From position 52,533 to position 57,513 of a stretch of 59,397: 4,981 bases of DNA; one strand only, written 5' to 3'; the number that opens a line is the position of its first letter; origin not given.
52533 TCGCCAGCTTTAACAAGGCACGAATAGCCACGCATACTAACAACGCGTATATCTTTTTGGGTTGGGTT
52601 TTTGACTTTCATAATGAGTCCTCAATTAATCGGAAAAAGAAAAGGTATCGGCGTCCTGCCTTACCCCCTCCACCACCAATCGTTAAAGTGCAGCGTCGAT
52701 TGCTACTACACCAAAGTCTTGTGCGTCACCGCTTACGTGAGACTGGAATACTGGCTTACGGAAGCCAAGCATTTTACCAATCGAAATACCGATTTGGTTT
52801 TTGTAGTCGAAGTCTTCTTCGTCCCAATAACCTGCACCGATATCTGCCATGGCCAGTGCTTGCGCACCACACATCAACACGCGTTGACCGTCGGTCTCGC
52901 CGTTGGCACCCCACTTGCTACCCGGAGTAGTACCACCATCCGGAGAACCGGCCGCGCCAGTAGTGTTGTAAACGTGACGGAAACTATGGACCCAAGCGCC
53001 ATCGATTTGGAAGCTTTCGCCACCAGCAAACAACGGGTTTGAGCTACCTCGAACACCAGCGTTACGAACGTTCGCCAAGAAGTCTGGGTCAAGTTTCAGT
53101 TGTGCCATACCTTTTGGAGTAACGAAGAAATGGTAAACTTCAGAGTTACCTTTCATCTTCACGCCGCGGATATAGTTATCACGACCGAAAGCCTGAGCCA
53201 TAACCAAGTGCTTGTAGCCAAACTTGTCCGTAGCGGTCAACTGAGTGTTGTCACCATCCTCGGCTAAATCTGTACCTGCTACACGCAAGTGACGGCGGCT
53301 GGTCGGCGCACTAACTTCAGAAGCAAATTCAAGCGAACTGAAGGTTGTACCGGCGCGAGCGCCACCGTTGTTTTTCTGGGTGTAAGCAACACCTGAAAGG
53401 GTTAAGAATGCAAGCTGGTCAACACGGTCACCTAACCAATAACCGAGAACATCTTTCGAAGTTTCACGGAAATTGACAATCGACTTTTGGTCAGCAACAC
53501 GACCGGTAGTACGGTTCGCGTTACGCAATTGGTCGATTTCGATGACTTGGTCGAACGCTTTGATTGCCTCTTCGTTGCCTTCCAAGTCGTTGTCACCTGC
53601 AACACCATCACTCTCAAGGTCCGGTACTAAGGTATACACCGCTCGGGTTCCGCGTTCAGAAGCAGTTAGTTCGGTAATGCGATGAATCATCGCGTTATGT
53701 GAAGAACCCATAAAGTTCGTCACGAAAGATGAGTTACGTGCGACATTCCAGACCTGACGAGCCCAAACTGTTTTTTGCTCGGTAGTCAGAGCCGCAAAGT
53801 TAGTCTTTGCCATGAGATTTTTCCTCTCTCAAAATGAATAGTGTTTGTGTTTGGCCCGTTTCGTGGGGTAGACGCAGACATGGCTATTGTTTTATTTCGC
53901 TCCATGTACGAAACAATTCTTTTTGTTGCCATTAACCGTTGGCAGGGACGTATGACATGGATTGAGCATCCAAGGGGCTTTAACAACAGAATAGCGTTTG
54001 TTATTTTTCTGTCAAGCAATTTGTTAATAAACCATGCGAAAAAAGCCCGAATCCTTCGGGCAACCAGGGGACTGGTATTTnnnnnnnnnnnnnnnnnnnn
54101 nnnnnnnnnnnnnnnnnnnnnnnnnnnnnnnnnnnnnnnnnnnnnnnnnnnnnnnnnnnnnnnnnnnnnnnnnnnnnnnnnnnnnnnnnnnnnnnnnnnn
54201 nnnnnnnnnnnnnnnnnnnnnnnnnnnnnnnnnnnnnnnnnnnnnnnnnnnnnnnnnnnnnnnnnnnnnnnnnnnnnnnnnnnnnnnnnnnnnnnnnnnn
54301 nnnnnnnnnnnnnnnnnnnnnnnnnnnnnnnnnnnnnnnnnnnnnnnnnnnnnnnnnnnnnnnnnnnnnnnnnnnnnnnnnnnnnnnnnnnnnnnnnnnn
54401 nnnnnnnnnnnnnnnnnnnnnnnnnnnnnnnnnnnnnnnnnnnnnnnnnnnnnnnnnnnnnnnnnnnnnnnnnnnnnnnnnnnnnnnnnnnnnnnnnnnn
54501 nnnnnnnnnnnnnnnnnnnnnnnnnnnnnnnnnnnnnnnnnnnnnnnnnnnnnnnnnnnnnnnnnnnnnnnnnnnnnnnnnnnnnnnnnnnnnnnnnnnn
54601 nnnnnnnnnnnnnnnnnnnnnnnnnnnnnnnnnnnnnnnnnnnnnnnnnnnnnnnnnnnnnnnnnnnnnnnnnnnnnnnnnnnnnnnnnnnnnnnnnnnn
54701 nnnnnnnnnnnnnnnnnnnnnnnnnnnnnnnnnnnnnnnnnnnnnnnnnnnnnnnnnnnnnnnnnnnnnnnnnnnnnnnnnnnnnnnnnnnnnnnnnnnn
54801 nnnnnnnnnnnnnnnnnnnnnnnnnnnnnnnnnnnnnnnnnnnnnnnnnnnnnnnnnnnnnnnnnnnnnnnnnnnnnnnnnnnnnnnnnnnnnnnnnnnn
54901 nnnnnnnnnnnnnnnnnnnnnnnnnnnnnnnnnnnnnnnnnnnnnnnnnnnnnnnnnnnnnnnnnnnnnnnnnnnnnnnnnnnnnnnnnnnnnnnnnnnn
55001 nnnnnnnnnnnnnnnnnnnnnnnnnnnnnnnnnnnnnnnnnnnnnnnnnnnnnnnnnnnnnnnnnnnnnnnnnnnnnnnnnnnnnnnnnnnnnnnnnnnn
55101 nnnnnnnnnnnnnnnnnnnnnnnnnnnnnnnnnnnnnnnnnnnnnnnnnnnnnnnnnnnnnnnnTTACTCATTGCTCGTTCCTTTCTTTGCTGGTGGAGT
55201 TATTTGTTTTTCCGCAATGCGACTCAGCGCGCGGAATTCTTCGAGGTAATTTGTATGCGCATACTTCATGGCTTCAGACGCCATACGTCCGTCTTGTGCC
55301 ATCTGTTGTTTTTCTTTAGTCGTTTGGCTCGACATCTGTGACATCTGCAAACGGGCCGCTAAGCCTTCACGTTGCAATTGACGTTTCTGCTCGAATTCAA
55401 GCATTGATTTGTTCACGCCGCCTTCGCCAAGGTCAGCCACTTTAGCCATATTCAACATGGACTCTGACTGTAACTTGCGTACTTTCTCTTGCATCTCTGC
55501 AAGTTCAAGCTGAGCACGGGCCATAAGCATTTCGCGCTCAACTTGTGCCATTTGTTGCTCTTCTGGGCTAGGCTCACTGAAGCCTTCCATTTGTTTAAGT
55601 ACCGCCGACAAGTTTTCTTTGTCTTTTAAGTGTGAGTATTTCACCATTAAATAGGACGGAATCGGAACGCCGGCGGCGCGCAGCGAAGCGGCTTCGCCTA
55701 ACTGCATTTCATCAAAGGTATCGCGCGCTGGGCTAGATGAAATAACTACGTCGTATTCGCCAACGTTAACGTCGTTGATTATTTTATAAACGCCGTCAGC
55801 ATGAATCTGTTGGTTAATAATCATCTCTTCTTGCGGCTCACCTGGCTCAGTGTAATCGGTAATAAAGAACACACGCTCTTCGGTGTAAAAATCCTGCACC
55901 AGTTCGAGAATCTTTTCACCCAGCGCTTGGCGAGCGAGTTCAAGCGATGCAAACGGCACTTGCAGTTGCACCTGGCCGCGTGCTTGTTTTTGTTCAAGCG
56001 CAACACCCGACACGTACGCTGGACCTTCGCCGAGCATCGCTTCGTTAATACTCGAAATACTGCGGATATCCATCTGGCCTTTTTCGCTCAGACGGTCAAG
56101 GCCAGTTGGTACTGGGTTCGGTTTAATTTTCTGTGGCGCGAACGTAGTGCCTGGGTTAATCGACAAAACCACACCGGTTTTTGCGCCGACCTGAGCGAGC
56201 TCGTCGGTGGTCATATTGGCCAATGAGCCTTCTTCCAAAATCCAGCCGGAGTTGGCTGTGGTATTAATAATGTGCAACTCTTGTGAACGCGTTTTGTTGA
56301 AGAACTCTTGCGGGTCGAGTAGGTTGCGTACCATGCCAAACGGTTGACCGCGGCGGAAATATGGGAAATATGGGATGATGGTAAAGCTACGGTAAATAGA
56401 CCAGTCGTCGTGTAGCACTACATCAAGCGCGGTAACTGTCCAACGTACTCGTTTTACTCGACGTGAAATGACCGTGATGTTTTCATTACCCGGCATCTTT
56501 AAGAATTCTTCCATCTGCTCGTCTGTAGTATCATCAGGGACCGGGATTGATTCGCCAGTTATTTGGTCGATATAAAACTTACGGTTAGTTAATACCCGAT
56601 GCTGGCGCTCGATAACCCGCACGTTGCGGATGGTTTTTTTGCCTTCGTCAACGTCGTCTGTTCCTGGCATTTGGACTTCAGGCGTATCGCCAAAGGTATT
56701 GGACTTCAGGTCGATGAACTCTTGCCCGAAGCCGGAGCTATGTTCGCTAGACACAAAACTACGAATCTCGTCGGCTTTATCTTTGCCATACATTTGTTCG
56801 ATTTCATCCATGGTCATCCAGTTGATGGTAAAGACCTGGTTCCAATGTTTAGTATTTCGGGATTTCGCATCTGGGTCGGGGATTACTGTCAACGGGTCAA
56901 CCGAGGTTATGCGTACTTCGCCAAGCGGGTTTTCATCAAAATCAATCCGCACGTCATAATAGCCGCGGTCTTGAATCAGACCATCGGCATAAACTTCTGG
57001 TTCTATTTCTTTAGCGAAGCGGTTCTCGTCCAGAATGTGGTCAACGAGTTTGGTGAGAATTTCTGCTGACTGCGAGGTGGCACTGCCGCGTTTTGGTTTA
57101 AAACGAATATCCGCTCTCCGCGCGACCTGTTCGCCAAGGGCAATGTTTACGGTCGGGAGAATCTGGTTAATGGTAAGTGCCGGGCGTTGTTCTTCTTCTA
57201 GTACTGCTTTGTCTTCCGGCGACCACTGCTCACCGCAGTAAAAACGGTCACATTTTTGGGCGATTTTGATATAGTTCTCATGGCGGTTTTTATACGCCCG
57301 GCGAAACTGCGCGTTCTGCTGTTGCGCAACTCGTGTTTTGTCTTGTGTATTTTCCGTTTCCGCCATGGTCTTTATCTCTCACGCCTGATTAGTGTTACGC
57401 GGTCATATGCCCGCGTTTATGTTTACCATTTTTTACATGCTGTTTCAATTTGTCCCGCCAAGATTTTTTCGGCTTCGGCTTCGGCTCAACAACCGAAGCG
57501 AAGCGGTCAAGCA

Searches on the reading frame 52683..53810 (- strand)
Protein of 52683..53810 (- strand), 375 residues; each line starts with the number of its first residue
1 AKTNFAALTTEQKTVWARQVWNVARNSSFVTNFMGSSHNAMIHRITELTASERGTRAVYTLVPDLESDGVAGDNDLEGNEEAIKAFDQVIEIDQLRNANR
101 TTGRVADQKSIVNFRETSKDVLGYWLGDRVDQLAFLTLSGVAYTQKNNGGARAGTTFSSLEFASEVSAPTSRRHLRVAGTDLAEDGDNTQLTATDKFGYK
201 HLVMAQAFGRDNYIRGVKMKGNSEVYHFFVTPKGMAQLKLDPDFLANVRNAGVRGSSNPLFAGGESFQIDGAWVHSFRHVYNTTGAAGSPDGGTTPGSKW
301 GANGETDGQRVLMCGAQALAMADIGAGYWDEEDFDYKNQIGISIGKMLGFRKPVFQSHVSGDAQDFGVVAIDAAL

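Call 12: search_protein_families(library=phrogs, proteins=[window:52683-53810:-], max_evalue=0.00001)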
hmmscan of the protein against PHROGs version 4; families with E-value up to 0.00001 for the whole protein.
window:52683-53810:- (375 aa): 2 families
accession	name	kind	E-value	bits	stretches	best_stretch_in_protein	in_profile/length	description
phrog_334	-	head and packaging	1.7e-78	265.3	1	1-374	2-378/381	major head protein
phrog_13784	-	unknown function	6.7e-07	30.5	1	36-141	51-155/177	-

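Call 13: search_dna_similar(query=window:52683-53810:-, collection=phages, mode=protein, max_rows=25)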
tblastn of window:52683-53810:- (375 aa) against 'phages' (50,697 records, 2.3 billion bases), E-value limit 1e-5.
Records with a match: 79; places in all: 80; records where one place covers at least 80% of the query: 72.
Best place of each record, by identity: <60% 79.
By first word of the organism name: Ralstonia 31; Pseudomonas 10; Burkholderia 10; Klebsiella 6; Erwinia 5; Caudoviricetes 2; Pseudanabaena 2; Sinorhizobium 2; Serratia 2; Ochrobactrum 2; and 6 more.
By host as written in the record: - 7; Ralstonia pseudosolanacearum 6; Ralstonia pseudosolanacearum I-31 (MT043) 5; Ralstonia solanacearum 5; Pseudomonas aeruginosa 4; Ralstonia pseudosolanacearum I-15 (MT014) 4; Ralstonia pseudosolanacearum I-33 (MT061) 4; Burkholderia cenocepacia 4; and 27 more.
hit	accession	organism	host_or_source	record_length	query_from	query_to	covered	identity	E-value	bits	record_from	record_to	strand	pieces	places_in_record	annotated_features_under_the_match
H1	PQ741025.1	Pseudomonas phage CRPAP1904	Pseudomonas aeruginosa CRPA190 ...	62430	3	374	99%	51.7%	4e-122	394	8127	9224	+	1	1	major head protein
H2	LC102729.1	Pseudomonas phage phiR18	-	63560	3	374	99%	51.7%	9e-122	392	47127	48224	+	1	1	hypothetical protein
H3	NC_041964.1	Pseudomonas phage phiR18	-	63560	3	374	99%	51.7%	9e-122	392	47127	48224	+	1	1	major head protein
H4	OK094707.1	Pseudomonas phage YMC17/07/R4900a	Pseudomonas aeruginosa YMC17/07/R4900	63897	3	374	99%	51.7%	9e-122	392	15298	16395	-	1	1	major structural protein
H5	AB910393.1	Pseudomonas phage KPP25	Pseudomonas aeruginosa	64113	3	374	99%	51.7%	9e-122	392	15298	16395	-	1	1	major structural protein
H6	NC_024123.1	Pseudomonas phage KPP25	Pseudomonas aeruginosa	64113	3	374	99%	51.7%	9e-122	392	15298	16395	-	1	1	major head protein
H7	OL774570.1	Aeromonas phage phiA008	Aeromonas sp.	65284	1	375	100%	48.3%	1e-108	355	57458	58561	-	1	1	hypothetical protein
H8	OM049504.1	Acidovorax phage AP1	Paracidovorax oryzae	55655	1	375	100%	45.5%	2e-101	334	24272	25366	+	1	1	major structural protein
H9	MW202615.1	Caudoviricetes sp.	Manatee Spring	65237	73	375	81%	44.7%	1e-72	251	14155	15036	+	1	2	major capsid protein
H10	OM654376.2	Paracoccus phage vB_PmaP_KLEP18-1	Paracoccus marcusii strain KR4M-18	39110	2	371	99%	29.7%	4e-30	127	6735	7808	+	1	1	major capsid protein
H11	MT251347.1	Klebsiella phage LASTA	Klebsiella pneumoniae NI9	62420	16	374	96%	27.5%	2e-21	102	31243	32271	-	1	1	major capsid protein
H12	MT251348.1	Klebsiella phage SJM3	Klebsiella pneumoniae NI9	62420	16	374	96%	27.5%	2e-21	102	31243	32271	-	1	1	major capsid protein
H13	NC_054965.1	Klebsiella phage LASTA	Klebsiella pneumoniae NI9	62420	16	374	96%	27.5%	2e-21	102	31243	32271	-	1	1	major head protein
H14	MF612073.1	Klebsiella phage SopranoGao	Klebsiella pneumoniae 51503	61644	16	374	96%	27.2%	3e-21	101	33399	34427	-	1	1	major capsid protein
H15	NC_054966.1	Klebsiella phage SopranoGao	Klebsiella pneumoniae 51503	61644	16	374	96%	27.2%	3e-21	101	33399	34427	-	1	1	major head protein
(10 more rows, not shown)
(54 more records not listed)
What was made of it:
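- The capsid protein is about 52% identical to KPP25 and phiR18 (call 13).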

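Call 46: find_related_loci(query=window:52683-53810:-, collection=viral_contigs, flank=10000)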
Query window:52683-53810:- (375 aa) in viral_contigs; peptide patterns used: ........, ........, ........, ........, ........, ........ (x = any residue, [..] = any of these).
34 stretches matched a pattern; 26 encode a relative of the query (tblastn E <= 1e-3); 26 distinct loci.
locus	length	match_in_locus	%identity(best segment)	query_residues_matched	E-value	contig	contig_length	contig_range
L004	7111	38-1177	57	1-374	4e-141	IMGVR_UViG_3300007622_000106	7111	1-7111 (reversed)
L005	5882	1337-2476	57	1-374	4e-141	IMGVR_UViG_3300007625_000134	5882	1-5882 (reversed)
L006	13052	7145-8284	57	1-374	1e-140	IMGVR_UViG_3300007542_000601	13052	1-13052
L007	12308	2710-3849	57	1-374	1e-140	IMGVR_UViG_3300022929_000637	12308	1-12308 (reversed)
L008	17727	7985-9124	57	1-374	2e-140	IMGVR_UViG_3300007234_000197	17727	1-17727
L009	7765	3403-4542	57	1-374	1e-140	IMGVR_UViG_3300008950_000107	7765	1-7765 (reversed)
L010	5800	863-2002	57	1-374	3e-141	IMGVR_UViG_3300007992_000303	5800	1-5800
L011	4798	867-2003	56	1-374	1e-141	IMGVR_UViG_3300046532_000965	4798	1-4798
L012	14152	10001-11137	55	1-374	2e-139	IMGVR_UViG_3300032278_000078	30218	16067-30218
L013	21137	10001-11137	55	1-374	2e-139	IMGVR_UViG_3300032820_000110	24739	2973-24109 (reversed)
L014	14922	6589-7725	56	1-374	6e-139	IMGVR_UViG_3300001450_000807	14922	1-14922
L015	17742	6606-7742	56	1-374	6e-139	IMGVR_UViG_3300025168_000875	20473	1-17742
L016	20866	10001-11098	56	1-372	6e-137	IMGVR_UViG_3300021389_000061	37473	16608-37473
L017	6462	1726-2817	57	1-375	1e-136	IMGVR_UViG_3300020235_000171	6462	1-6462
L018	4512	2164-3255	57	1-375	2e-138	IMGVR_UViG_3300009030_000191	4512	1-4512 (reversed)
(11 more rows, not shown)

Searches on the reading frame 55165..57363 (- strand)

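Call 12: search_protein_families(library=phrogs, proteins=[window:55165-57363:-], max_evalue=0.00001)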
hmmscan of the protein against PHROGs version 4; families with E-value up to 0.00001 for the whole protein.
window:55165-57363:- (732 aa): 1 family
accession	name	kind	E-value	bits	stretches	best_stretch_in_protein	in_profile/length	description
phrog_156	-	head and packaging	8.2e-107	359.3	1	7-695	6-671/681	portal protein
